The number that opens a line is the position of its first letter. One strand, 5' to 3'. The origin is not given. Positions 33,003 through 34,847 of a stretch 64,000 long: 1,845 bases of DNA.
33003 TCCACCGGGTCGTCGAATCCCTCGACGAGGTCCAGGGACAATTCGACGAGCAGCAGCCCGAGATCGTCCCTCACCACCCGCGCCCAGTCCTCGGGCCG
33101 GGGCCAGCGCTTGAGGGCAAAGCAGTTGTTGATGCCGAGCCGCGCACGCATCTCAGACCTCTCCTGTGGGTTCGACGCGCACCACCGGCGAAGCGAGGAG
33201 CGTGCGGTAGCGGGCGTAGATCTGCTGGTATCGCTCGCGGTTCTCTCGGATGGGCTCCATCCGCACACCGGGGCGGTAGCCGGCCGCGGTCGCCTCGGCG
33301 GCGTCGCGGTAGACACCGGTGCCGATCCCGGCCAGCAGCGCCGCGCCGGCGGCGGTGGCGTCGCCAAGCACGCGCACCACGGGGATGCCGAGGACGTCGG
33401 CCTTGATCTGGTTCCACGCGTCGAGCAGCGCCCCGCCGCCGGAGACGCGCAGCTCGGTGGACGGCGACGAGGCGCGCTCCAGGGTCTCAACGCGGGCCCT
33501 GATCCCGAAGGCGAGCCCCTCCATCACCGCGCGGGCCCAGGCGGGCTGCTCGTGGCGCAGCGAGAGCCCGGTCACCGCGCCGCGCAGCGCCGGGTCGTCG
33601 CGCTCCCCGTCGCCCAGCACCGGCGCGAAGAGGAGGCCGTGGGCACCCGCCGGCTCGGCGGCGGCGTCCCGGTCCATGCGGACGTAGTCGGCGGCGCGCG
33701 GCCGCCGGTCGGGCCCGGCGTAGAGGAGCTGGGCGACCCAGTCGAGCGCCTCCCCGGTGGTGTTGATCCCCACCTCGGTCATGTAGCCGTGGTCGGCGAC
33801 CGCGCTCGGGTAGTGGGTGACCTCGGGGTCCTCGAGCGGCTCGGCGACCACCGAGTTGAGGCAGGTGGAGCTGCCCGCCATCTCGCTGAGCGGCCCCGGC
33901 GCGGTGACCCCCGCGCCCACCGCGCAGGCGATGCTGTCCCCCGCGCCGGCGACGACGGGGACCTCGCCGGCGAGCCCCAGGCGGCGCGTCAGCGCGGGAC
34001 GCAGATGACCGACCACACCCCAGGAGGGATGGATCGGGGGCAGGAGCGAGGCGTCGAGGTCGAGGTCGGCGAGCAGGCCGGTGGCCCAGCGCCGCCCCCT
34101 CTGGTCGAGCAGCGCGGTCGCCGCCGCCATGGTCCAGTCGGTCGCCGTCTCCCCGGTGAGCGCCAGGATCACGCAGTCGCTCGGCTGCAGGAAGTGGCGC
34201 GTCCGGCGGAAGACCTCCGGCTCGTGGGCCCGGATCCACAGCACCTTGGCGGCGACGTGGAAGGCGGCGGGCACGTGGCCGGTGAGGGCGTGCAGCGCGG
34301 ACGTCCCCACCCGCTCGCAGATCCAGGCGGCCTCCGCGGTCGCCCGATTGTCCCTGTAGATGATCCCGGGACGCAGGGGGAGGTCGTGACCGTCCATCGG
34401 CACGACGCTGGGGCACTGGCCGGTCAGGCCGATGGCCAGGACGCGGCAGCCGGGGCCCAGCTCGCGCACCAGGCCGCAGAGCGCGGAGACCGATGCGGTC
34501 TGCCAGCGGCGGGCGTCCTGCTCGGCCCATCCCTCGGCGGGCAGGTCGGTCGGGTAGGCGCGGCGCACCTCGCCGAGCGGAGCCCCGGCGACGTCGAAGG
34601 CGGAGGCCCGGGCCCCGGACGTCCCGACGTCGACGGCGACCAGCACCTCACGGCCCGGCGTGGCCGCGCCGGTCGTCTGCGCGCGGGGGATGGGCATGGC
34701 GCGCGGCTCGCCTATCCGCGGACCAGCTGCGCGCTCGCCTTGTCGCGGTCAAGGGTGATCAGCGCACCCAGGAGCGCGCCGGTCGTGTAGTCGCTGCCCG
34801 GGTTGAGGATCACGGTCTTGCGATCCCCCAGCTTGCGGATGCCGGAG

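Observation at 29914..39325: Sugar-phosphate catabolic cluster with two BtpA/SgcQ paralogs, an FGGY kinase, a TIM-barrel epimerase/isomerase, three phosphatase/hydrolase genes, a DeoR regulator and a divergent APC permease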

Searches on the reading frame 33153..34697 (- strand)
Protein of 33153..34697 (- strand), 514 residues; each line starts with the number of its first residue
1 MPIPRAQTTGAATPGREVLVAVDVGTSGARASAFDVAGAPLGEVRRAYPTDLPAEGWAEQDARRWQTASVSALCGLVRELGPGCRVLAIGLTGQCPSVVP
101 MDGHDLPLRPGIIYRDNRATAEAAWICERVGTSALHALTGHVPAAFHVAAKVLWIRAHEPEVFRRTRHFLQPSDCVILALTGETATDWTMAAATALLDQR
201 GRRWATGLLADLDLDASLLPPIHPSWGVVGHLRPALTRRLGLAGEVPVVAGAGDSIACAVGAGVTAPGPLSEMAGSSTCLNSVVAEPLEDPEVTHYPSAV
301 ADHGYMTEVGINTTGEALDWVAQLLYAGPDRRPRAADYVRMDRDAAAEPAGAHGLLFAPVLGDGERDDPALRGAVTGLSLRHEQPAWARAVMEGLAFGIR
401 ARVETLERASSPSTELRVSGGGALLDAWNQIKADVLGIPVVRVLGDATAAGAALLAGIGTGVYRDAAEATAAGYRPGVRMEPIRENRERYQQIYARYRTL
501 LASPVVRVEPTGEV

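Call 3: search_protein_families(library=pfam, proteins=[window:33153-34697:-])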
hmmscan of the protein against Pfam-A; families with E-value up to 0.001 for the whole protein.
window:33153-34697:- (514 aa): 2 families
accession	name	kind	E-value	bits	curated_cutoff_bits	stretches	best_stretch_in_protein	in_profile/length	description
PF00370.27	FGGY_N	-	2.6e-46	158.7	28.8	1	19-261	2-245/245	FGGY family of carbohydrate kinases, N-terminal domain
PF02782.22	FGGY_C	-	4.9e-29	102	27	1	274-458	5-196/198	FGGY family of carbohydrate kinases, C-terminal domain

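Call 4: search_protein_families(library=ncbifam, proteins=[window:33153-34697:-])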
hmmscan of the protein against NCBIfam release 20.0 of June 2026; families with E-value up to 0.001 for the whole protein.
window:33153-34697:- (514 aa): 12 families
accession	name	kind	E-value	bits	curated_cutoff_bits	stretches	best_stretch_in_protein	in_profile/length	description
TIGR01312.1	XylB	equivalog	3.9e-89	299.4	380.25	1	21-501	2-480/481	xylulokinase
NF011601.0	PRK15027.1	equivalog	6.3e-48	163.4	912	1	20-468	3-444/484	xylulokinase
TIGR01311.1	glycerol_kin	equivalog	9.8e-43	146.2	590.35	1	18-492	2-482/496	glycerol kinase GlpK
TIGR01314.1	gntK_FGGY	equivalog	1e-42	146.4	648.55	1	19-497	2-486/505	gluconokinase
TIGR02628.1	fuculo_kin_coli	equivalog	2.1e-37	129.2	470.9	1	18-472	2-454/465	L-fuculokinase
NF000756.0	PRK00047.1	subfamily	6.2e-37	127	498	1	18-489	6-480/502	glycerol kinase GlpK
NF008187.0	PRK10939.1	equivalog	1.3e-36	126.3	528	1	18-503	5-502/521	autoinducer-2 kinase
NF003154.0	PRK04123.1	equivalog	3.8e-36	124.9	428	1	20-501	7-534/554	ribulokinase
TIGR01234.1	L-ribulokinase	equivalog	1.3e-28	100.1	583.25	1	115-501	123-527/536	ribulokinase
TIGR01315.1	5C_CHO_kinase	subfamily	1.7e-18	66.7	408.7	1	19-486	2-518/541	FGGY family pentulose kinase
TIGR02627.1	rhamnulo_kin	equivalog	4.5e-16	58.4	527.95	1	21-261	2-237/454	rhamnulokinase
NF007925.0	PRK10640.1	equivalog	2.3e-13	49.4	639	1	73-262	61-244/489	rhamnulokinase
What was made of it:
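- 33153..34697 (-): FGGY carbohydrate kinase (514 aa). It is XylB-like but not an ortholog of xylulokinase. TIGR01312 scores 299 against a cut-off of 380 (calls 3, 4).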

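Call 15: search_solved_structures(query=window:33153-34697:-, max_evalue=1e-10)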
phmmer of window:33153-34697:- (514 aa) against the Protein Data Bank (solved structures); distinct sequences matched with E-value up to 1e-10: 41.
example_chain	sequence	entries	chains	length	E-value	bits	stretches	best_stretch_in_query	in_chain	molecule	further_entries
5vm1_A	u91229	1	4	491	2.5e-47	165.2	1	19-501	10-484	Xylulokinase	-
2itm_A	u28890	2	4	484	1.6e-46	162.5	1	20-467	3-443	Xylulose kinase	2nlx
3ifr_A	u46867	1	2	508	1e-44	156.6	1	14-502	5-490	Carbohydrate kinase, FGGY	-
3gbt_A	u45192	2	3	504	9.5e-43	150.1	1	18-497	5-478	Gluconate kinase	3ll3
6k78_B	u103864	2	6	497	1.5e-32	116.4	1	19-489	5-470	Glycerol kinase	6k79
2zf5_O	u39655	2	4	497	1.7e-32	116.2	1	19-489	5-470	Glycerol kinase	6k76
6k78_A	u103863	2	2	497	2.1e-32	116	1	19-489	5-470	Glycerol kinase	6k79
3hz6_A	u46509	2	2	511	5.1e-32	114.7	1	20-441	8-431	Xylulokinase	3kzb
3flc_O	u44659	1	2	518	5.8e-32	114.5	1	17-484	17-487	Glycerol kinase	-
3h3n_X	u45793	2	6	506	7.3e-32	114.2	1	18-484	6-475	Glycerol kinase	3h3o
3d7e_O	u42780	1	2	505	1.2e-31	113.5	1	18-484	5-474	Glycerol kinase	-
3h45_X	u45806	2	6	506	1.7e-31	112.9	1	18-484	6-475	Glycerol kinase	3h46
1r59_O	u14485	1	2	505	1.9e-31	112.8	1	18-484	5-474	Glycerol kinase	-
1xup_O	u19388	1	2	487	4.8e-31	111.5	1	19-473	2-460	Glycerol kinase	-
5ya0_A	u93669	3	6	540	2.4e-30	109.2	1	15-497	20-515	Autoinducer-2 kinase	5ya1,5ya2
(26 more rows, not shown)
